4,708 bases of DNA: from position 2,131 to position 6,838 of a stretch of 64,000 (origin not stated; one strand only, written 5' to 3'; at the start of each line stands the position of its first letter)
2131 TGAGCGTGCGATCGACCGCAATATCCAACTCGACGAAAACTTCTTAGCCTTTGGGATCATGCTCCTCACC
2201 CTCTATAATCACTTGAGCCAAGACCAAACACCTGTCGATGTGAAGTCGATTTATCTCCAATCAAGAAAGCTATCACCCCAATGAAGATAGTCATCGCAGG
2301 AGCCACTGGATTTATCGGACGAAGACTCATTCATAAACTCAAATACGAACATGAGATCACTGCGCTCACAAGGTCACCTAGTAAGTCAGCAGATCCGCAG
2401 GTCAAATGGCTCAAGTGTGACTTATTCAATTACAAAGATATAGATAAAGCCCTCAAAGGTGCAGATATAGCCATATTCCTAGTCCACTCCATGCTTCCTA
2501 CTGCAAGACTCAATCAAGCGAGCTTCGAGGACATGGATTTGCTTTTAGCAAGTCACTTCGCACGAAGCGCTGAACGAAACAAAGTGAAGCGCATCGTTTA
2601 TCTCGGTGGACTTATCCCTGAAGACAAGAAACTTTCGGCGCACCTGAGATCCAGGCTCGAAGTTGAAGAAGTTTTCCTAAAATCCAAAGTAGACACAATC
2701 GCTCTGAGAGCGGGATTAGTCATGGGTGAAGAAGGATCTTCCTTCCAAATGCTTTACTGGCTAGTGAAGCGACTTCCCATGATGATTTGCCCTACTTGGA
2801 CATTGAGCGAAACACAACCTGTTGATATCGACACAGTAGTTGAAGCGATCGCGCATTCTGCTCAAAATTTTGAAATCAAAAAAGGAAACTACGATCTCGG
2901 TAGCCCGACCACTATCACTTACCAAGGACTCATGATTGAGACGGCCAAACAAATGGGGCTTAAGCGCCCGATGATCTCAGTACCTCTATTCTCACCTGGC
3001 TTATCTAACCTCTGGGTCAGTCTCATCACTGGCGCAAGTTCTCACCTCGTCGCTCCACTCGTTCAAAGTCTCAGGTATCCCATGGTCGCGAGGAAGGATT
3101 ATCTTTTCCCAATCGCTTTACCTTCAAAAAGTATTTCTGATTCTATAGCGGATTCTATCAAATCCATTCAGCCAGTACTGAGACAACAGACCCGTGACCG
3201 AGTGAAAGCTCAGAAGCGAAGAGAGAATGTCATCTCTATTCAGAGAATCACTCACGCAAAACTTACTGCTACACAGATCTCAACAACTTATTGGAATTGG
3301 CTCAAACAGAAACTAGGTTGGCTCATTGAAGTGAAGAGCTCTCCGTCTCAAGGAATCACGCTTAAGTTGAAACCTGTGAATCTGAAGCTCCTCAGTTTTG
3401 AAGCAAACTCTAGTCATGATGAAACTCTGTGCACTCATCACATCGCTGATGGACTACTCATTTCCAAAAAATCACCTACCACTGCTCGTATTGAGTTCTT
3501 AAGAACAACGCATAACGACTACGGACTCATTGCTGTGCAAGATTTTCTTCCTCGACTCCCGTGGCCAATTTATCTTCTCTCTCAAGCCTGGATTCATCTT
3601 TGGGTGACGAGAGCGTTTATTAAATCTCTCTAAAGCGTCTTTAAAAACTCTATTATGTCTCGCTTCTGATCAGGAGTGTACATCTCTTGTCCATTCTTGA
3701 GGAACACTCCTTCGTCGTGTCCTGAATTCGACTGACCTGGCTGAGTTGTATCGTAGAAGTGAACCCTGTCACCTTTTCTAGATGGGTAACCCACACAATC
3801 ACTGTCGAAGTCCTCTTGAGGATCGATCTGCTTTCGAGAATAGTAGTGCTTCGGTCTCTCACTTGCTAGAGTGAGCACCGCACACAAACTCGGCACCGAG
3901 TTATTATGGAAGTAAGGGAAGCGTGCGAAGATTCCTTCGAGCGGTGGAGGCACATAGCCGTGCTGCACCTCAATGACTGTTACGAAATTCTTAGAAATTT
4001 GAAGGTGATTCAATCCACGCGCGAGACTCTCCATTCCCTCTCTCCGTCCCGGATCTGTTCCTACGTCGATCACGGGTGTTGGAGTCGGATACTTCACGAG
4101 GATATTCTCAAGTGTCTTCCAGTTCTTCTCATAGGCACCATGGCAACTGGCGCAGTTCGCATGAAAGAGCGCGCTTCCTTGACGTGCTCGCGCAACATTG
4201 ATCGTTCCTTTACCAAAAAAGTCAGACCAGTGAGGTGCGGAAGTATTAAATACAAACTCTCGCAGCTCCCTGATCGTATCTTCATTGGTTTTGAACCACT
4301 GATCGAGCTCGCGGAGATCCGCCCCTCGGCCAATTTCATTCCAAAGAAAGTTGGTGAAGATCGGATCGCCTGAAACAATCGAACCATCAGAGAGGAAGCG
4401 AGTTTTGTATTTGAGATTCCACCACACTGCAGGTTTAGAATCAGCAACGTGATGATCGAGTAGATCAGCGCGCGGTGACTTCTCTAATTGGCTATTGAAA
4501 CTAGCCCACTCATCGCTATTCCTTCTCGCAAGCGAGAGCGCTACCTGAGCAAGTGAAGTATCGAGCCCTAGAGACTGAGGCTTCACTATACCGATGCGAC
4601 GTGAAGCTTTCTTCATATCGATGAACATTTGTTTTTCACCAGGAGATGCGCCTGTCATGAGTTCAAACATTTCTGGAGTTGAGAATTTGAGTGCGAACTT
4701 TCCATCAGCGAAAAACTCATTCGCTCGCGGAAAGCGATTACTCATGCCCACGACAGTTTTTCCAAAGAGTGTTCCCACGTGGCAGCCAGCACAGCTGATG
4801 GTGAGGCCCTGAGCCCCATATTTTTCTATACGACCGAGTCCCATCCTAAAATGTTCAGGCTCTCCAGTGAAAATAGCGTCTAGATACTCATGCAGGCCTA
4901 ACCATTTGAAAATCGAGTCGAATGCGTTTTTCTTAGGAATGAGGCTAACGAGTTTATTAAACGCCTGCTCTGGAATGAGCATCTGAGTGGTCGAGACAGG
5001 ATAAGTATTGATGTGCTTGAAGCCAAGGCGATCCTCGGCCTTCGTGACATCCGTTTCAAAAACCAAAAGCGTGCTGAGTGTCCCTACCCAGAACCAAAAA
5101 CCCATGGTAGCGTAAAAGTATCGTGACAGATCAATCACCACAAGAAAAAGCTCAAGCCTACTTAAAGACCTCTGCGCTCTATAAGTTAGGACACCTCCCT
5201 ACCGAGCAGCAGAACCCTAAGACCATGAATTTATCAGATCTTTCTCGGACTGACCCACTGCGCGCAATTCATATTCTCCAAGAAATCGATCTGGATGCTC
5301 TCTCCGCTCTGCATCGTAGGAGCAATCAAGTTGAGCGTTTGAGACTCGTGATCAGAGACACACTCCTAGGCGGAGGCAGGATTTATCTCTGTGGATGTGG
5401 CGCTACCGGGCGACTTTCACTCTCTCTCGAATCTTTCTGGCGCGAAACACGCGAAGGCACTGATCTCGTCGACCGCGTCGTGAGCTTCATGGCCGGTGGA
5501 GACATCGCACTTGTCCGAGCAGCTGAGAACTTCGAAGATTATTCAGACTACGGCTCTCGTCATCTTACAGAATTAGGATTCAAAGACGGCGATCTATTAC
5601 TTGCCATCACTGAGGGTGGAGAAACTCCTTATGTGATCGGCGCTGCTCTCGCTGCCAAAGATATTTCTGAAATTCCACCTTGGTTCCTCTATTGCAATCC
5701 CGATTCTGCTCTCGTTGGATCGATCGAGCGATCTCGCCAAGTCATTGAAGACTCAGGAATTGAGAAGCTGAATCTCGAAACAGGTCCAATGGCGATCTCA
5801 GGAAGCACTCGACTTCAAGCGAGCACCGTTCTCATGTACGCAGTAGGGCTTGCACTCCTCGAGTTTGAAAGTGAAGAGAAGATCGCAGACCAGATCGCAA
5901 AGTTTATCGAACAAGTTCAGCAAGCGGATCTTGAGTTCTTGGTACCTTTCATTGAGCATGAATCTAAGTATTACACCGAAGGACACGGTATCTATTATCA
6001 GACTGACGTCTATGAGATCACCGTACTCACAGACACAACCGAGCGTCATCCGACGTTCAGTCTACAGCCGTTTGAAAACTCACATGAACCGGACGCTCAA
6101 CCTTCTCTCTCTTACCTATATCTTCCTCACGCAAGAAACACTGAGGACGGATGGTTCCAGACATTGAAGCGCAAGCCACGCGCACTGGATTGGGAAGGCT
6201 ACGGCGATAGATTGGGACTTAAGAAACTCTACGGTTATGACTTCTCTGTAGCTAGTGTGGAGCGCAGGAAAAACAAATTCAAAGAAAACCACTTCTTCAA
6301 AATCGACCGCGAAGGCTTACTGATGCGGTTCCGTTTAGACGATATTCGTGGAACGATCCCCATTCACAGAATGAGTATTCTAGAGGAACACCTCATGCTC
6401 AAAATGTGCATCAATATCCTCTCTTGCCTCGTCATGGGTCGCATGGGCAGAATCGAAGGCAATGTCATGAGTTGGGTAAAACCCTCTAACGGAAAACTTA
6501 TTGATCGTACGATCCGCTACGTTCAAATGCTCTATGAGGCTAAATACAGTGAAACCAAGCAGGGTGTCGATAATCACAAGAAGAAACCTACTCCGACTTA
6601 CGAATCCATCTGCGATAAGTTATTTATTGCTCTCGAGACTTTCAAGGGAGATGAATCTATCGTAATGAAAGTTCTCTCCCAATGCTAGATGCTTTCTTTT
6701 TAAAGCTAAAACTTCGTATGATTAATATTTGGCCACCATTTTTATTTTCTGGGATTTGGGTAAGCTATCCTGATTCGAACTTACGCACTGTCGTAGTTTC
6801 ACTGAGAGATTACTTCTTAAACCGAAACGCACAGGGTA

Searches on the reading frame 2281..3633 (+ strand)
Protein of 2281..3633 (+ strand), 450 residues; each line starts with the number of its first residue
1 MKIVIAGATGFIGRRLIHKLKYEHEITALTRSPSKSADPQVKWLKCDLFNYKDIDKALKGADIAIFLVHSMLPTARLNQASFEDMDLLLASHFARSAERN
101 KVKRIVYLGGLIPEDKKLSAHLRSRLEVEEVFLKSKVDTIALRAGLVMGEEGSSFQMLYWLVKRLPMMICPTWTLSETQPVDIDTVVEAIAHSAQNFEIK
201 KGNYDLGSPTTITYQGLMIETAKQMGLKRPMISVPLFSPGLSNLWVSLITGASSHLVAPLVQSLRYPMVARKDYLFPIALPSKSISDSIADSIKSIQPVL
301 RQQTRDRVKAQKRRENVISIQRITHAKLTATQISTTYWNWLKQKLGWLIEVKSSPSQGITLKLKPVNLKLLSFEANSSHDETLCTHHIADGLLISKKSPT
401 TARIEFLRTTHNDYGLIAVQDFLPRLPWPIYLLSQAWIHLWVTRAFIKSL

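Call 54: search_protein_families(library=pfam, proteins=[window:2281-3633:+], max_evalue=0.0001)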
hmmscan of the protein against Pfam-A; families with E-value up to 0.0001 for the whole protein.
window:2281-3633:+ (450 aa): 5 families
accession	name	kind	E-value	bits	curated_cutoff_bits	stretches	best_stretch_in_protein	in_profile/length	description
PF13460.12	NAD_binding_10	-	4.4e-14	53.2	27.2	1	7-115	1-103/184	NAD(P)H-binding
PF01370.27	Epimerase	-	1.3e-09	38.3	20.9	1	3-109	1-114/240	NAD dependent epimerase/dehydratase family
PF05368.20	NmrA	-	2.6e-09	37.5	27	1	2-118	4-114/298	NmrA-like family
PF01073.25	3Beta_HSD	-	3.8e-06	26.6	22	1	4-107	1-113/280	3-beta hydroxysteroid dehydrogenase/isomerase family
PF04321.23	RmlD_sub_bind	-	3.5e-05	23.5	27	0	1-62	1-51/287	RmlD substrate binding domain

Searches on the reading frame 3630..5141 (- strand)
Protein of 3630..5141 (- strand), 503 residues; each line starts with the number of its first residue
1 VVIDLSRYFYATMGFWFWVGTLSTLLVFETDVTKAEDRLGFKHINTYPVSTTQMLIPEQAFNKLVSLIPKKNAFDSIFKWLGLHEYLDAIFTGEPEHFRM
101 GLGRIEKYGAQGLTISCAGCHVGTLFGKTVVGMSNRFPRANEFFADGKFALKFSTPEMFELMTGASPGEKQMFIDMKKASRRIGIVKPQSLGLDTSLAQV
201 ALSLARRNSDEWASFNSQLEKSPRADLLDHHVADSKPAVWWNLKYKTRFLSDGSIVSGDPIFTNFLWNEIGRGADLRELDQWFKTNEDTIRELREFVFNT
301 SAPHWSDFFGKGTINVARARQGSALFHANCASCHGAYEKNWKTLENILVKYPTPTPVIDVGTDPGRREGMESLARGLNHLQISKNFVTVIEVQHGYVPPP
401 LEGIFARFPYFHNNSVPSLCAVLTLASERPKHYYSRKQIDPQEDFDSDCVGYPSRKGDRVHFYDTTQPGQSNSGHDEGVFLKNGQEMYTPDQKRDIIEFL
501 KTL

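Call 54: search_protein_families(library=pfam, proteins=[window:3630-5141:-], max_evalue=0.0001)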
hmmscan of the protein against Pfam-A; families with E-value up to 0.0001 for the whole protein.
window:3630-5141:- (503 aa): 3 families
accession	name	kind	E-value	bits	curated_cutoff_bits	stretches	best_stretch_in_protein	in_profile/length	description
PF21419.2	RoxA-like_Cyt-c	-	2.5e-12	46.6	26.7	1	395-433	1-38/39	RoxA-like, cytochrome c-like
PF00034.26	Cytochrom_C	-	2.8e-06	29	21.3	0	320-339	2-21/90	Cytochrome c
PF13442.11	Cytochrome_CBB3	-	1.4e-05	25.8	27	0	317-336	1-20/68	Cytochrome C oxidase, cbb3-type, subunit III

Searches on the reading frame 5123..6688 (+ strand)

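Call 54: search_protein_families(library=pfam, proteins=[window:5123-6688:+], max_evalue=0.0001)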
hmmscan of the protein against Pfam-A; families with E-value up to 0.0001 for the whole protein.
window:5123-6688:+ (521 aa): 2 families
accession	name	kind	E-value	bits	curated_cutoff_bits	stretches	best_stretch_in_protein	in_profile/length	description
PF22645.1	GKRP_SIS_N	-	6.6e-11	42.4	27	1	78-174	11-108/113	Glucokinase regulatory protein N-terminal SIS domain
PF13580.11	SIS_2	-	1.1e-07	32.3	27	1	64-180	15-128/138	SIS domain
